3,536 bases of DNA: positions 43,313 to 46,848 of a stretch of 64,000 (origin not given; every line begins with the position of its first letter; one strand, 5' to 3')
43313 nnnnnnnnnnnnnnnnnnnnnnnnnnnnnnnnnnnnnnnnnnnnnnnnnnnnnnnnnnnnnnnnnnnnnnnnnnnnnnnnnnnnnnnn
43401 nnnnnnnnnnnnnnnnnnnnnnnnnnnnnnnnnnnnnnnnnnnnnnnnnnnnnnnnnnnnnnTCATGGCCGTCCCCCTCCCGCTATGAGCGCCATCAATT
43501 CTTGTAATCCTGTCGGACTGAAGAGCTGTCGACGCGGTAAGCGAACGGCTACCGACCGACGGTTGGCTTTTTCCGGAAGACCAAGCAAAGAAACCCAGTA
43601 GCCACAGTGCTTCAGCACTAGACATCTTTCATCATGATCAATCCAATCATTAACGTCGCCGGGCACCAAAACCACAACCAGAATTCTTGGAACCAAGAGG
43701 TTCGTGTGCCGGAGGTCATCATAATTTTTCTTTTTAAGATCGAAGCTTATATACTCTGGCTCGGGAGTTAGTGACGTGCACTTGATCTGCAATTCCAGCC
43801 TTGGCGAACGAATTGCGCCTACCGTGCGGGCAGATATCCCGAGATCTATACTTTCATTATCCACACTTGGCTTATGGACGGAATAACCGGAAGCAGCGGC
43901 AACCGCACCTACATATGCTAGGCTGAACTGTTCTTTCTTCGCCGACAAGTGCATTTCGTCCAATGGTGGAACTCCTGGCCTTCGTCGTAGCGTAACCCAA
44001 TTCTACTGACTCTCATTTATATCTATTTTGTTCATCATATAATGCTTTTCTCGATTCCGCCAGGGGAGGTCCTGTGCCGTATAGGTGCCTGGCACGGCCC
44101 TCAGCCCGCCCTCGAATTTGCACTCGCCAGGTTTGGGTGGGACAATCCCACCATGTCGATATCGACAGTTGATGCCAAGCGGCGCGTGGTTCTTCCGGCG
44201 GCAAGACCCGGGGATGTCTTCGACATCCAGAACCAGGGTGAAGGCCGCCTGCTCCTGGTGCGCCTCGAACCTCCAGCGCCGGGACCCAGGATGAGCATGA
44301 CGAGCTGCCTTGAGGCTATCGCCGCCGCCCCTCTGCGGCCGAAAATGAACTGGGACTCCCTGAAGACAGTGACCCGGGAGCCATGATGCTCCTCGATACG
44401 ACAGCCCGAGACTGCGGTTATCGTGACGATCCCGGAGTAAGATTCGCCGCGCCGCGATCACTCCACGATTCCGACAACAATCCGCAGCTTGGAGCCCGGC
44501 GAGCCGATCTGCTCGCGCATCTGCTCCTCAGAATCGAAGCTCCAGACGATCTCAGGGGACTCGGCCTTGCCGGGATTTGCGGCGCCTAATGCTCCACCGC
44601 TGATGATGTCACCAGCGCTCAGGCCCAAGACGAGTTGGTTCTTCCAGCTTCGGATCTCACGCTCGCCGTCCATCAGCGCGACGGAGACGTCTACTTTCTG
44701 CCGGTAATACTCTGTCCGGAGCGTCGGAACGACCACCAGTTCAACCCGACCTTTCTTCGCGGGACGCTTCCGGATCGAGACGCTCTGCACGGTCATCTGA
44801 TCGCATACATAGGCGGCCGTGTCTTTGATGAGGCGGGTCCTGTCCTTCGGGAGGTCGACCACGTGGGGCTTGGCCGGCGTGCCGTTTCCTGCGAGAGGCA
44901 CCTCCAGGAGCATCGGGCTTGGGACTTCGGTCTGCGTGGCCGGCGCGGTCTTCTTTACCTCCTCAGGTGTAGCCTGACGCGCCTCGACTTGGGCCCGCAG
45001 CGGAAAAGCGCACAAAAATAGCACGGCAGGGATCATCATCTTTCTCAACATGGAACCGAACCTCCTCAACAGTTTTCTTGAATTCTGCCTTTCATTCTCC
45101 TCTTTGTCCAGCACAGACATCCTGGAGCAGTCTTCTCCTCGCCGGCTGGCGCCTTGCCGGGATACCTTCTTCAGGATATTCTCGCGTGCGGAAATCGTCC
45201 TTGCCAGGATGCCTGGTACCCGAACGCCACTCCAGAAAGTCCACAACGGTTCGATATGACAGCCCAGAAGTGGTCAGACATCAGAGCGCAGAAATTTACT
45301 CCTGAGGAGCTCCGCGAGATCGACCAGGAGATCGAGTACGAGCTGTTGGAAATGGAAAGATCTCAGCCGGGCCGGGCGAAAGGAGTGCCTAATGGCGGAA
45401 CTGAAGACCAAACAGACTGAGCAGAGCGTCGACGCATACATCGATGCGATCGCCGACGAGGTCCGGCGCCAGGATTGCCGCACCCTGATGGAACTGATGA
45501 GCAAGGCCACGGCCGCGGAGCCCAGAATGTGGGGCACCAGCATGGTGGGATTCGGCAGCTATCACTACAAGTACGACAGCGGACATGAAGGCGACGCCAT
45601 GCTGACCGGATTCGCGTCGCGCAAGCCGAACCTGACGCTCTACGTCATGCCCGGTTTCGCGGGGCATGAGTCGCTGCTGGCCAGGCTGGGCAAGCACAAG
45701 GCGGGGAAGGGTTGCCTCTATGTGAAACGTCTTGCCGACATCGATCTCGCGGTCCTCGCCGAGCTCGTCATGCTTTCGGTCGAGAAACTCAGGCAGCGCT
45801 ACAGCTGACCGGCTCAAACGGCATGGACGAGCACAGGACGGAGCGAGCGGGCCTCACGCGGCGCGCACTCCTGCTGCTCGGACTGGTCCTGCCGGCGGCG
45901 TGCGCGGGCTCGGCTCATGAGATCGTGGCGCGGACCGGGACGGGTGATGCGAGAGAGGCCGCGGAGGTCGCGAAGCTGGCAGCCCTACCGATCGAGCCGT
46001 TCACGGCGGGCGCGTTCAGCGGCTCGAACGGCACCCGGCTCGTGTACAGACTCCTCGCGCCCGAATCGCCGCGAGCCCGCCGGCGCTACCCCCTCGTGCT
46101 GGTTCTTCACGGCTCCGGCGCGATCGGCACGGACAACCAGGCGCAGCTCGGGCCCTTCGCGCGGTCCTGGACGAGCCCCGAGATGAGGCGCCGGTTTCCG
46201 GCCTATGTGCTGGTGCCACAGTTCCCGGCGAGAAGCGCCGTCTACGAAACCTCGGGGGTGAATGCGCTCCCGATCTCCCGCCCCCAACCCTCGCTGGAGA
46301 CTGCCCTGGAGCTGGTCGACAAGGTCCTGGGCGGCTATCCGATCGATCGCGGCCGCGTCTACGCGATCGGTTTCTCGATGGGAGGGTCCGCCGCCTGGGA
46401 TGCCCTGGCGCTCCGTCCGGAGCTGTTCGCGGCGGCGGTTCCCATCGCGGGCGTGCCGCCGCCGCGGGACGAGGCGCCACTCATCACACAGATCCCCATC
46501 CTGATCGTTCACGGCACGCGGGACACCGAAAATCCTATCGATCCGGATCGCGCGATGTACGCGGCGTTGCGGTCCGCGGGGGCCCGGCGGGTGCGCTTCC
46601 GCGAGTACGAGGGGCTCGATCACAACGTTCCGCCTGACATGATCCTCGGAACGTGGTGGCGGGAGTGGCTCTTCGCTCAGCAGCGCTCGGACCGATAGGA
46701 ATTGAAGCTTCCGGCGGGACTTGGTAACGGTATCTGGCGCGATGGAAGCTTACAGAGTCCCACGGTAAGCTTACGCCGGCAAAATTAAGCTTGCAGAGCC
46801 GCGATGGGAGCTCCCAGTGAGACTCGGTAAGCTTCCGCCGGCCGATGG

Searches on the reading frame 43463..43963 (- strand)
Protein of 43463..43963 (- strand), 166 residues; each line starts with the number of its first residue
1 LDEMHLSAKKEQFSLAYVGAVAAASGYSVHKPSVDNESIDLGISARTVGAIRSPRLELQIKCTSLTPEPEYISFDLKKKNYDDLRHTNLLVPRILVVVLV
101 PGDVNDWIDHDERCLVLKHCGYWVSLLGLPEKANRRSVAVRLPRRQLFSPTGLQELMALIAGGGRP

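Call 70: search_protein_families(library=pfam, proteins=[window:43463-43963:-], max_evalue=0.001)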
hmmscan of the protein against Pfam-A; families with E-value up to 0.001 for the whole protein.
window:43463-43963:- (166 aa): 1 family
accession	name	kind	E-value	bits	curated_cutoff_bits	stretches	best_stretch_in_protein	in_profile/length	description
PF14280.11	DUF4365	-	6.6e-23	81.7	24.3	1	11-159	1-138/139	Domain of unknown function (DUF4365)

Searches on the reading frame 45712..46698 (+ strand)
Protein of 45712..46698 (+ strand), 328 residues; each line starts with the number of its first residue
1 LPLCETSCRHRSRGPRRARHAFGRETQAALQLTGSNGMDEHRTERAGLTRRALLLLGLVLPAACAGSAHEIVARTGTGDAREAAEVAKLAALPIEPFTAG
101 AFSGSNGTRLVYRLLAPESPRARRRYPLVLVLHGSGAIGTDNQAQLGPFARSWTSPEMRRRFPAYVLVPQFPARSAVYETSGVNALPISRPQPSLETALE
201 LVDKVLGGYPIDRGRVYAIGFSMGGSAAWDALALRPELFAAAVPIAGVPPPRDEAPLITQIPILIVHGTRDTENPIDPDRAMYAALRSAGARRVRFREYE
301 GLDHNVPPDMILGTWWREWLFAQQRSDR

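Call 70: search_protein_families(library=pfam, proteins=[window:45712-46698:+], max_evalue=0.001)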
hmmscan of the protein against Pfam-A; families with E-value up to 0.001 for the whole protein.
window:45712-46698:+ (328 aa): 7 families
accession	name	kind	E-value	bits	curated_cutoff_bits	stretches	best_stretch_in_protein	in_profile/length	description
PF02230.22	Abhydrolase_2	-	6.3e-09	36.4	23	1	194-310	86-205/217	Phospholipase/Carboxylesterase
PF00326.27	Peptidase_S9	-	1.3e-08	35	22.6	0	201-248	51-98/213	Prolyl oligopeptidase family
PF01738.24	DLH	-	2.2e-07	31.2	21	1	212-304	95-186/217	Dienelactone hydrolase family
PF12697.13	Abhydrolase_6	-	1.5e-06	29.4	26.3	1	129-286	1-134/217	Alpha/beta hydrolase family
PF12146.15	Hydrolase_4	-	4.6e-06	26.5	27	0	259-306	191-234/239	Serine aminopeptidase, S33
PF00756.26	Esterase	-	4.2e-05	23.9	22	1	114-307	12-232/251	Putative esterase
PF12740.14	PETase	-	0.00037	20.4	28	1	210-287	121-196/263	PET hydrolase-like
